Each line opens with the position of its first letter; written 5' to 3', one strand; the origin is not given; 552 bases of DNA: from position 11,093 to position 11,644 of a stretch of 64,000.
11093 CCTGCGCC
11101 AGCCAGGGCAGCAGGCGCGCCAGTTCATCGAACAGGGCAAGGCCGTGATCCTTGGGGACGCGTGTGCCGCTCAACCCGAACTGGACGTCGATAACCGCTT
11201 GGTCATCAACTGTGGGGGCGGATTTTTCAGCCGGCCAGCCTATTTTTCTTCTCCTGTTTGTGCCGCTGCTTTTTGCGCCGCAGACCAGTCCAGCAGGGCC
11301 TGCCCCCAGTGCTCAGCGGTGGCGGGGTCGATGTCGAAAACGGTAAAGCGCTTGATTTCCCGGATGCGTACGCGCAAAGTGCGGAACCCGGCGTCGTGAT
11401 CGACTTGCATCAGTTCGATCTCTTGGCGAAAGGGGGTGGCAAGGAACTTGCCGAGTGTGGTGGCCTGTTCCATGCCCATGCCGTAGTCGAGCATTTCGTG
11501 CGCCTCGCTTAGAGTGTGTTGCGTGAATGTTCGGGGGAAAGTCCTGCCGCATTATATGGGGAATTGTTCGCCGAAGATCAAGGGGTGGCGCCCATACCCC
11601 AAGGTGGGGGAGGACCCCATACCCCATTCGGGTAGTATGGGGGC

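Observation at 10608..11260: Orphan Cas6/Cmx6-like RAMP gene beside the dsr locus, with no canonical start codon for its conserved N-terminus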

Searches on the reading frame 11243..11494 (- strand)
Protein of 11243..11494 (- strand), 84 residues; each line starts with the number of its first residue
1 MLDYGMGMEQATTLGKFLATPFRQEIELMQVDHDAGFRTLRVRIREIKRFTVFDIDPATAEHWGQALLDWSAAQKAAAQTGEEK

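Call 4: search_protein_families(library=pfam, proteins=[window:11243-11494:-], max_evalue=1)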
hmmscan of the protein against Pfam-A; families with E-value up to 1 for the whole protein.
window:11243-11494:- (84 aa): 1 family
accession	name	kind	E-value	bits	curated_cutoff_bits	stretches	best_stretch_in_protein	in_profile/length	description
PF22295.1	DUF6967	-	2e-27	95.2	27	1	8-72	1-64/65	Family of unknown function (DUF6967)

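Call 5: search_protein_families(library=ncbifam, proteins=[window:11243-11494:-], max_evalue=1)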
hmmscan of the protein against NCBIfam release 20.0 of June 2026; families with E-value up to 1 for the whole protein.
window:11243-11494:- (84 aa): 0 families

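Call 59: find_homologous_proteins(query=window:11243-11494:-, max_evalue=0.001)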
Query window:11243-11494:- (84 aa): 135 proteins with E <= 0.001 among 137 candidates; the best 120 are listed.
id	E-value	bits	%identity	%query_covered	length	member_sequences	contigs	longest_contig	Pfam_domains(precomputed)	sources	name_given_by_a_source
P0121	9.9e-47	174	94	100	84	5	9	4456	PF22295.2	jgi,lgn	-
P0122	1.4e-42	160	89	100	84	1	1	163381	PF22295.2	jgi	jgi:hypothetical protein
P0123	7.6e-36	139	80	100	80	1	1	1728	PF22295.2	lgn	-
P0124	1.0e-35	138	76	100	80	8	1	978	PF22295.2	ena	-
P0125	2.0e-35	138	80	100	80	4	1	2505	PF22295.2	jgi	jgi:hypothetical protein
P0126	6.3e-34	133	78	92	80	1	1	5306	PF22295.2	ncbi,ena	-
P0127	1.3e-33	132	81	89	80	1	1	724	PF22295.2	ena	-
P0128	5.8e-33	130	80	89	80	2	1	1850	PF22295.2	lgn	-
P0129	7.0e-33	129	78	88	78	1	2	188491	PF22295.2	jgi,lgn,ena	-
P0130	8.6e-33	129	77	89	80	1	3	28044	PF22295.2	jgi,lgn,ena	-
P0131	4.9e-32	127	77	89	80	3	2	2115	PF22295.2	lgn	-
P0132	1.1e-28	116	75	85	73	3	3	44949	PF22295.2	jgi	jgi:hypothetical protein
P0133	1.2e-28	116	78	82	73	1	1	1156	PF22295.2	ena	-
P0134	1.5e-28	116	81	81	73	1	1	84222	PF22295.2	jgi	jgi:O-methyltransferase involved in polyketide biosynthesis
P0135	4.1e-28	114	77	92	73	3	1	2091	PF22295.2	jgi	jgi:hypothetical protein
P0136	4.2e-28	114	79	81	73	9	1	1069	PF22295.2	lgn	-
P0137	5.8e-28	114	78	81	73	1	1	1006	PF22295.2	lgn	-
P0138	6.1e-28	114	78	82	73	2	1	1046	PF22295.2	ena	-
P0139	6.1e-28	114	79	81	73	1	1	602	PF22295.2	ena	-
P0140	7.3e-28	114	80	82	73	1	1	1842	PF22295.2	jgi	jgi:hypothetical protein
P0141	7.4e-28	114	79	81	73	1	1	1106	PF22295.2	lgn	-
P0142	7.4e-28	113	80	82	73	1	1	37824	PF22295.2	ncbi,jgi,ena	ncbi:MAG: hypothetical protein WC091_03550 [Sulfuricellaceae bacterium]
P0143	1.1e-27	113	75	85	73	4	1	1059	PF22295.2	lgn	-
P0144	1.3e-27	113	71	87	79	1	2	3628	PF22295.2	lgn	-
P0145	1.6e-27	112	78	82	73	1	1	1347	PF22295.2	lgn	-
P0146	1.9e-27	112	75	92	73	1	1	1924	PF22295.2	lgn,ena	-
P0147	2.4e-27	112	76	80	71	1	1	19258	PF22295.2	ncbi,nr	ncbi:MAG: hypothetical protein KGZ83_10005 [Sulfuricella sp.]|nr:hypothetical protein [Sulfuricella 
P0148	3.2e-27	111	78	81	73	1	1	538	PF22295.2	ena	-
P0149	5.3e-27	111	73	83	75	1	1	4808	PF22295.2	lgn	-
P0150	7.5e-27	110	78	81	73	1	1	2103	PF22295.2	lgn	-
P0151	7.9e-27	110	77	82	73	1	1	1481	PF22295.2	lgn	-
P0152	1.3e-26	110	78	81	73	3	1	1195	PF22295.2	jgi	-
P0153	2.0e-26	109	75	81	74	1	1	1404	PF22295.2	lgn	-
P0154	2.1e-26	109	71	83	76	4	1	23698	PF22295.2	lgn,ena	-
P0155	3.1e-26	108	76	80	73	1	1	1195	PF22295.2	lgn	-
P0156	5.2e-26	108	67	87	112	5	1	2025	PF22295.2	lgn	-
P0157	1.3e-25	106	73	92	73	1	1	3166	PF22295.2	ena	-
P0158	1.4e-25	106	74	81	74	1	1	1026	PF22295.2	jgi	jgi:hypothetical protein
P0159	2.2e-25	106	64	87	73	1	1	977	PF22295.2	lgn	-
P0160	2.7e-25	105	68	81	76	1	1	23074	PF22295.2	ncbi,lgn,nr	ncbi:MAG: hypothetical protein Q8O38_13265 [Sulfurimicrobium sp.]|nr:hypothetical protein [Sulfurimi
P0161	6.5e-25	104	67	80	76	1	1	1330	PF22295.2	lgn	-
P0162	1.1e-24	103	63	85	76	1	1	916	PF22295.2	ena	-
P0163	2.2e-24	102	66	85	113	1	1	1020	PF22295.2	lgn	-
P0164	2.3e-24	102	65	81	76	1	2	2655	PF22295.2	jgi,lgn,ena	-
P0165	3.5e-24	102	71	81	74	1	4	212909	PF22295.2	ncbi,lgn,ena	-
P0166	5.8e-24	101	65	81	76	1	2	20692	PF22295.2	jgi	-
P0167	4.7e-23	98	62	88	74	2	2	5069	PF22295.2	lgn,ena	-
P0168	6.6e-23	98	66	83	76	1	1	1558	PF22295.2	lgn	-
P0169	1.0e-22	97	65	81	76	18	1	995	PF22295.2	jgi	jgi:hypothetical protein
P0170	1.7e-22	96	66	88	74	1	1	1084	PF22295.2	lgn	-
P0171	3.0e-22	96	58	92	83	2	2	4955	PF22295.2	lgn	-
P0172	4.9e-22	95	63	86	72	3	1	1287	PF22295.2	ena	-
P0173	7.2e-22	94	70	80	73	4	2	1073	PF22295.2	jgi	-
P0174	7.5e-22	94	65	88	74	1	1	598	PF22295.2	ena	-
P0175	1.1e-21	94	64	82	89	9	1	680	PF22295.2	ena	-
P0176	1.7e-21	93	58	92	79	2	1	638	PF22295.2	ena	-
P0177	2.1e-21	93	58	92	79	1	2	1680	PF22295.2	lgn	-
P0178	2.4e-21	93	58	88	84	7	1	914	PF22295.2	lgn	-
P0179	2.5e-21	93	63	86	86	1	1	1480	PF22295.2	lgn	-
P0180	3.5e-21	92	64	88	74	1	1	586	PF22295.2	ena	-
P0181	4.8e-21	92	58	88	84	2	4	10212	PF22295.2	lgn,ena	-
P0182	2.2e-20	90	63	76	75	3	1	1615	PF22295.2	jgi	jgi:hypothetical protein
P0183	8.7e-20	88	61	82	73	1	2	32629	PF22295.2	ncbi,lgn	-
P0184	8.8e-20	88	56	93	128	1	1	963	PF22295.2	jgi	-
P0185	6.5e-17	79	60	86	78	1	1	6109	PF22295.2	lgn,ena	-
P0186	8.9e-17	78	63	80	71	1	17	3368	PF22295.2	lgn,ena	-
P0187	8.9e-17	78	63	80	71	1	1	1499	PF22295.2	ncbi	-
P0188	1.5e-16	78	62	80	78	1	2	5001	PF22295.2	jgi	jgi:hypothetical protein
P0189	2.5e-16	77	68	70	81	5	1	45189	PF22295.2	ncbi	-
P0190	2.8e-16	77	62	80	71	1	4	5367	PF22295.2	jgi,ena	jgi:hypothetical protein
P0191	5.8e-16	76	60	82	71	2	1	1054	PF22295.2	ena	-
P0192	6.4e-16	76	62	80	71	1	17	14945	PF22295.2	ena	-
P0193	9.0e-16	75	62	80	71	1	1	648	PF22295.2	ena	-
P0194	1.3e-15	75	59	82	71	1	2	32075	PF22295.2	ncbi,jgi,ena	jgi:hypothetical protein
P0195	1.8e-15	74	63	76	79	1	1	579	PF22295.2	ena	-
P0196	1.8e-15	74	60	82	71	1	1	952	PF22295.2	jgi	jgi:Family of unknown function (DUF6967)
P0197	5.4e-15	73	73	61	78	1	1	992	PF22295.2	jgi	jgi:hypothetical protein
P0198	7.0e-15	72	60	82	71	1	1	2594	PF22295.2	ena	-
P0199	1.4e-14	71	58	83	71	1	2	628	PF22295.2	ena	-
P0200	1.6e-14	71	57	85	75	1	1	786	PF22295.2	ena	-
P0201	2.4e-14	71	59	80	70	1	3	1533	PF22295.2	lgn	-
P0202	3.8e-14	70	57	77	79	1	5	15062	PF22295.2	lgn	-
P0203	7.6e-14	69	56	80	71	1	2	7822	PF22295.2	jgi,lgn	-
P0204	7.7e-14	69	59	80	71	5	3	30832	PF22295.2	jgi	jgi:hypothetical protein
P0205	8.6e-14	69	69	61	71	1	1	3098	PF22295.2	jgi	jgi:hypothetical protein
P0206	8.6e-14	69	56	83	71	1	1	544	PF22295.2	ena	-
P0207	1.0e-13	68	59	67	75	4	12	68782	PF22295.2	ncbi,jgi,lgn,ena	jgi:hypothetical protein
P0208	1.4e-13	68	59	75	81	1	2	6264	PF22295.2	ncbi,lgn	-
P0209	3.1e-13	67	61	70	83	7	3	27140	PF22295.2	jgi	jgi:hypothetical protein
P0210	5.6e-13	66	61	61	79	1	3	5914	PF22295.2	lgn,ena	-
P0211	8.8e-13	66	67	61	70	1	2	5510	PF22295.2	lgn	-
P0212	1.0e-12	65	55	79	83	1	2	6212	PF22295.2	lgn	-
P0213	1.5e-12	65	56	82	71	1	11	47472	PF22295.2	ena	-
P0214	1.6e-12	65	56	74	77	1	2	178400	PF22295.2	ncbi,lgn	-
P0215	2.3e-12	64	59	70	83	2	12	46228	PF22295.2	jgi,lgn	jgi:hypothetical protein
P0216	3.2e-12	64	51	86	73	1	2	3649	PF22295.2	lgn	-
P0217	3.5e-12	64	55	76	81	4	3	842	PF22295.2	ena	-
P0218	3.8e-12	64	49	90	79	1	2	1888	PF22295.2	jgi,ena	jgi:hypothetical protein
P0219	5.7e-12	63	55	79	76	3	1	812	PF22295.2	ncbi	-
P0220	6.1e-12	63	56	77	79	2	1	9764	PF22295.2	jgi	jgi:hypothetical protein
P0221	7.5e-12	63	51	81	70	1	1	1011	PF22295.2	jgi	jgi:hypothetical protein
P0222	9.1e-12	62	60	67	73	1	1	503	PF22295.2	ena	-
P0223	9.3e-12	62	53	81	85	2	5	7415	PF22295.2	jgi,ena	jgi:hypothetical protein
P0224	1.1e-11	62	56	77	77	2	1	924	PF22295.2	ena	-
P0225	1.1e-11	62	48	90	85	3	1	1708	PF22295.2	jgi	jgi:hypothetical protein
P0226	1.2e-11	62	53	80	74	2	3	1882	PF22295.2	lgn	-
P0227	1.2e-11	62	53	79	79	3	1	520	PF22295.2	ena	-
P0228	1.3e-11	62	51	86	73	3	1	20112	PF22295.2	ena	-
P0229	1.5e-11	62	55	73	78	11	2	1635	PF22295.2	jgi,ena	jgi:DNA-binding IclR family transcriptional regulator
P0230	3.4e-11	61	65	50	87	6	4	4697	PF22295.2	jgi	jgi:hypothetical protein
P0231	3.5e-11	60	51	86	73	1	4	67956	PF22295.2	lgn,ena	-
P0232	4.3e-11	60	48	86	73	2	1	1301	PF22295.2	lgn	-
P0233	4.4e-11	60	51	86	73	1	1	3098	PF22295.2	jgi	jgi:hypothetical protein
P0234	6.0e-11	60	56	77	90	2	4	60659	PF22295.2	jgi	-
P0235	7.1e-11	59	56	67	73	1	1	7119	PF22295.2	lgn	-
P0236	8.2e-11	59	58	67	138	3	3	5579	PF22295.2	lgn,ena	-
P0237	9.8e-11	59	59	65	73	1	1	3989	PF22295.2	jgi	jgi:hypothetical protein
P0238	1.2e-10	59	60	61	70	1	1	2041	PF22295.2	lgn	-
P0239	1.7e-10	58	57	65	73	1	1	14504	PF22295.2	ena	-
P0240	2.1e-10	58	58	67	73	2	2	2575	PF22295.2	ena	-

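Call 61: find_encoding_contigs(protein=P0207, flank=6000, max_places=2)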
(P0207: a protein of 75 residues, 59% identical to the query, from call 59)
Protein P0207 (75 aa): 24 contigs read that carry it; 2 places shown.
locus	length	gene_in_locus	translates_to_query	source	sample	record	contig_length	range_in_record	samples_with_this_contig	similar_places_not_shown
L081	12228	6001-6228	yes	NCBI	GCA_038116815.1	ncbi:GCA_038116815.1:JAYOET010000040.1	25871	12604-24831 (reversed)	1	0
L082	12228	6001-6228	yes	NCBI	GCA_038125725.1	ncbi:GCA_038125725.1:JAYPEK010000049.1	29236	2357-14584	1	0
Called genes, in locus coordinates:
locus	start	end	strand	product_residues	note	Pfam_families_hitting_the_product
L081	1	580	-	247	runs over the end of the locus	PF02665:Nitrate_red_gam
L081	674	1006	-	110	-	PF04358:DsrC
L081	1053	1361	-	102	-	PF04077:DsrH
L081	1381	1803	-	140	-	PF02635:DsrE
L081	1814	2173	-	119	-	PF02635:DsrE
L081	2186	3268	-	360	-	PF03460:NIR_SIR_ferr, PF01077:NIR_SIR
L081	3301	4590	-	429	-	PF03460:NIR_SIR_ferr, PF01077:NIR_SIR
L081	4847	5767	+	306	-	PF02668:TauD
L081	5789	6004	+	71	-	-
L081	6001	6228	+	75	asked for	PF22295:DUF6967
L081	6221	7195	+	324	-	PF13241:NAD_binding_7, PF10414:CysG_dimeriser, PF00590:TP_methylase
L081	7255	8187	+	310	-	PF13714:PEP_mutase, PF00463:ICL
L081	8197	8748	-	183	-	PF06684:AA_synth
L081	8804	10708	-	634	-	PF01494:FAD_binding_3, PF07976:Phe_hydrox_dim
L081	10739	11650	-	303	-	PF03976:PPK2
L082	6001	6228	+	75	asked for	PF22295:DUF6967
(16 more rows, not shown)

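Call 62: find_encoding_contigs(protein=P0231, flank=6000, max_places=2)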
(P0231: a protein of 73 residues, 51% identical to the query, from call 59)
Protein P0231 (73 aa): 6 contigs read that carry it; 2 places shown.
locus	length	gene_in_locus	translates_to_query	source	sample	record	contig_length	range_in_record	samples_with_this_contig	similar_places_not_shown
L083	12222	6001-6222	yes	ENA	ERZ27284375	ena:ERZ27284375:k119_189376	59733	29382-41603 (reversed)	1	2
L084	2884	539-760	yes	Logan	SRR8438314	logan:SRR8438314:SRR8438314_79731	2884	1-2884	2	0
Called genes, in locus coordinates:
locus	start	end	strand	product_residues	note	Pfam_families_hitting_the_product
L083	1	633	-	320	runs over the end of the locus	PF08238:Sel1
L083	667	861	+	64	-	-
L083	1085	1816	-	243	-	PF02665:Nitrate_red_gam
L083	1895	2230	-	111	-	PF04358:DsrC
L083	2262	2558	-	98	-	PF04077:DsrH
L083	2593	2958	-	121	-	PF02635:DsrE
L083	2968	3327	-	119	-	PF02635:DsrE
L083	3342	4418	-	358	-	PF03460:NIR_SIR_ferr, PF01077:NIR_SIR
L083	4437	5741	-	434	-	PF03460:NIR_SIR_ferr, PF01077:NIR_SIR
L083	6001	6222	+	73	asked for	PF22295:DUF6967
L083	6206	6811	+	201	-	PF09559:Cas6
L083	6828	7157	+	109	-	PF04358:DsrC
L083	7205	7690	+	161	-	PF01206:TusA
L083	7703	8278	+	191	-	-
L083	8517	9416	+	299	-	PF02668:TauD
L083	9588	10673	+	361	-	PF00724:Oxidored_FMN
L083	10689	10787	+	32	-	-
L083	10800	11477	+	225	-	PF13191:AAA_16 (weak), PF00005:ABC_tran, PF13304:AAA_21 (faint)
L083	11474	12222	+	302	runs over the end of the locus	PF18075:FtsX_ECD, PF02687:FtsX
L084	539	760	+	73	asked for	PF22295:DUF6967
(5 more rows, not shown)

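Call 71: predict_structure(alignment_id=A4)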
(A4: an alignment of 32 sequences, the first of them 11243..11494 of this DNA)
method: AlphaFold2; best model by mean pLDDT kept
length: 84 residues; sequences in the alignment: 32
mean_pLDDT: 88.8   pTM: 0.73
mean pLDDT of the five models: 88.8, 88.2, 88.0, 87.4, 86.5
residues with pLDDT >= 90: 64; 70-90: 9; 50-70: 6; < 50: 5
segments of 3 or more residues with pLDDT < 50: 1-5
pLDDT, mean of each block of 10 residues (from residue 1): 53 96 95 94 94 97 98 93 65
secondary structure, 60 per line:
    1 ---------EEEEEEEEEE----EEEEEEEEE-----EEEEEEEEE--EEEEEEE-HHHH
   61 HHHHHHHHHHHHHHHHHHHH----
elements in order: E10-19 E24-32 E38-46 E49-55 H57-80

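Call 74: fold_search(model_id=the predicted structure, library=pdb)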
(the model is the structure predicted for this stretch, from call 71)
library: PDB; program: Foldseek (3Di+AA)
matches with E <= 10: 227; with E <= 0.001: 0
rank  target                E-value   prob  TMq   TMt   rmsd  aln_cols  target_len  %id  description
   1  8chw_B                4.0e-01  0.99  0.53  0.64   4.7        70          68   11  Crystal structure of human PURA (fragment Pro216-Lys280, PUR repeat III) (released 2024-02-21)
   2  3k44_B                4.7e-01  0.99  0.58  0.37   3.2        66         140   15  Crystal Structure of Drosophila melanogaster Pur-alpha (released 2009-10-27)
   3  3k44_A                5.2e-01  0.99  0.58  0.36   3.1        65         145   15  Crystal Structure of Drosophila melanogaster Pur-alpha (released 2009-10-27)
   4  8cht_C                5.2e-01  0.98  0.55  0.35   3.0        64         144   12  Crystal structure of human PURA (fragment Glu57-Glu212, PUR repeat I and II) (released 2024-02-21)
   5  8chu_B                7.7e-01  0.98  0.57  0.36   2.8        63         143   13  Crystal structure of human PURA repeat I-II K97E mutant (released 2024-02-21)
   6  5fgo_E                8.1e-01  0.97  0.53  0.66   2.8        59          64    8  Crystal structure of D. melanogaster Pur-alpha repeat III. (released 2016-01-20)
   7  4ttz_A                8.5e-01  0.90  0.46  0.29   4.4        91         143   13  N-terminal domain of C. Reinhardtii SAS-6 homolog bld12p variant G94E F145W Q147K (NN26) (released 2015-07-01)
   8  5fgp_A                9.0e-01  0.97  0.59  0.37   3.1        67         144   15  Crystal structure of D. melanogaster Pur-alpha repeat I-II in complex with DNA. (released 2016-01-20)
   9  5fgo_D                9.0e-01  0.89  0.48  0.58   5.3        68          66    7  Crystal structure of D. melanogaster Pur-alpha repeat III. (released 2016-01-20)
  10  8cht_D                1.1e+00  0.92  0.56  0.35   3.5        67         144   12  Crystal structure of human PURA (fragment Glu57-Glu212, PUR repeat I and II) (released 2024-02-21)
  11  8chv_C                1.1e+00  0.87  0.47  0.32   3.2        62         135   13  Crystal structure of human PURA (fragment Glu57-Glu212, PUR repeat I and II) R140P mutant (released 2024-02-21)
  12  2b4w                  1.4e+00  0.91  0.45  0.15   4.0        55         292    5  Hypothetical protein from leishmania major (released 2005-10-04)
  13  8chv_B                1.6e+00  0.92  0.54  0.33   2.8        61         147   11  Crystal structure of human PURA (fragment Glu57-Glu212, PUR repeat I and II) R140P mutant (released 2024-02-21)
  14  1lc3                  2.3e+00  0.08  0.22  0.08  16.6        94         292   12  Crystal Structure of a Biliverdin Reductase Enzyme-Cofactor Complex (released 2002-07-17)
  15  4g06_A                2.4e+00  0.72  0.43  0.51   5.2        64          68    8  Crystal structure of protein SP_0782 (7-79) from Streptococcus pneumoniae complexed with ssDNA. Northeast Structural G (released 2012-07-25)
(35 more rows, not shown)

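Call 80: find_homologous_proteins(query=L083:6206-6808:+, max_evalue=0.00001)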
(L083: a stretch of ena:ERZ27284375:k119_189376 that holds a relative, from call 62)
Query L083:6206-6808:+ (201 aa): 565 proteins with E <= 0.00001 among 1066 candidates; the best 120 are listed.
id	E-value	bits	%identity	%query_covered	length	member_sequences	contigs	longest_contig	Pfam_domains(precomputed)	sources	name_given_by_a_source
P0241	1.2e-109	383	86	99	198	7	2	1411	PF09559.16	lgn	-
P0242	3.0e-108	378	85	99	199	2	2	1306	PF09559.16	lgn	-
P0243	1.3e-99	350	100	80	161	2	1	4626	PF09559.16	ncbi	ncbi:MAG: CRISPR-associated protein Cas6-related protein, partial [Gallionellaceae bacterium]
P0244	1.3e-84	301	68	97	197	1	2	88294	PF09559.16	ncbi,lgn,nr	ncbi:MAG: type I-MYXAN CRISPR-associated protein Cas6/Cmx6 [Nitrosomonadales bacterium]|nr:type I-MY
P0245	3.0e-83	296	68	98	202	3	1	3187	PF09559.16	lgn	-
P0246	2.3e-82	293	70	96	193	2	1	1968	PF09559.16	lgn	-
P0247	1.1e-81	291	67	98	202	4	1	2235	PF09559.16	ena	-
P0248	1.3e-81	291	66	98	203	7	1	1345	PF09559.16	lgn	-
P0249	5.3e-78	279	67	97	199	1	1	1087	PF09559.16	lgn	-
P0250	3.7e-77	276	65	99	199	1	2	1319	PF09559.16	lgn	-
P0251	4.1e-77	276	64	98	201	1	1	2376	PF09559.16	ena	-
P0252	1.0e-76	275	65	99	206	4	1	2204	PF09559.16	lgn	-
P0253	1.7e-76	274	65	100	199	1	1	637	PF09559.16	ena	-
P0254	2.3e-76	274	65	97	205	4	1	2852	PF09559.16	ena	-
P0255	3.7e-76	273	65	96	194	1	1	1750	PF09559.16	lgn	-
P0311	1.9e-64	235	59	96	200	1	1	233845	PF09559.16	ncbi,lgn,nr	ncbi:MAG: type I-MYXAN CRISPR-associated protein Cas6/Cmx6 [Sideroxydans sp.]|nr:type I-MYXAN CRISPR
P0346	7.9e-59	217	53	98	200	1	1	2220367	PF09559.16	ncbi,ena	-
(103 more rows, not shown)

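Call 81: find_encoding_contigs(protein=P0346, flank=5000, max_places=1)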
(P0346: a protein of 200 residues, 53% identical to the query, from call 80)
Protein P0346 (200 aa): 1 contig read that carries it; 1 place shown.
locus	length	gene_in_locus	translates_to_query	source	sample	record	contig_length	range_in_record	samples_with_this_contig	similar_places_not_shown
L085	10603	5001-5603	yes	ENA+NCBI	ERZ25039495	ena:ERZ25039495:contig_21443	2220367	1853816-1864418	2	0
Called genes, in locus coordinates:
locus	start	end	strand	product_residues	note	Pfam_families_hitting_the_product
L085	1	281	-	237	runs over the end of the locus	PF02665:Nitrate_red_gam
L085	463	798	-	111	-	PF04358:DsrC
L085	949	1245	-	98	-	PF04077:DsrH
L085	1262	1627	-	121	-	PF02635:DsrE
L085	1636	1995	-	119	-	PF02635:DsrE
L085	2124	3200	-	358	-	PF03460:NIR_SIR_ferr, PF01077:NIR_SIR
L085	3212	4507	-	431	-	PF03460:NIR_SIR_ferr, PF01077:NIR_SIR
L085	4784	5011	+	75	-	PF22295:DUF6967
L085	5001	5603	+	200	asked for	PF09559:Cas6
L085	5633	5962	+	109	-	PF04358:DsrC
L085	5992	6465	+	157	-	PF01206:TusA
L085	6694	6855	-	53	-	-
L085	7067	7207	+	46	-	-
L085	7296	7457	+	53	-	-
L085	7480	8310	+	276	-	PF04116:FA_hydroxylase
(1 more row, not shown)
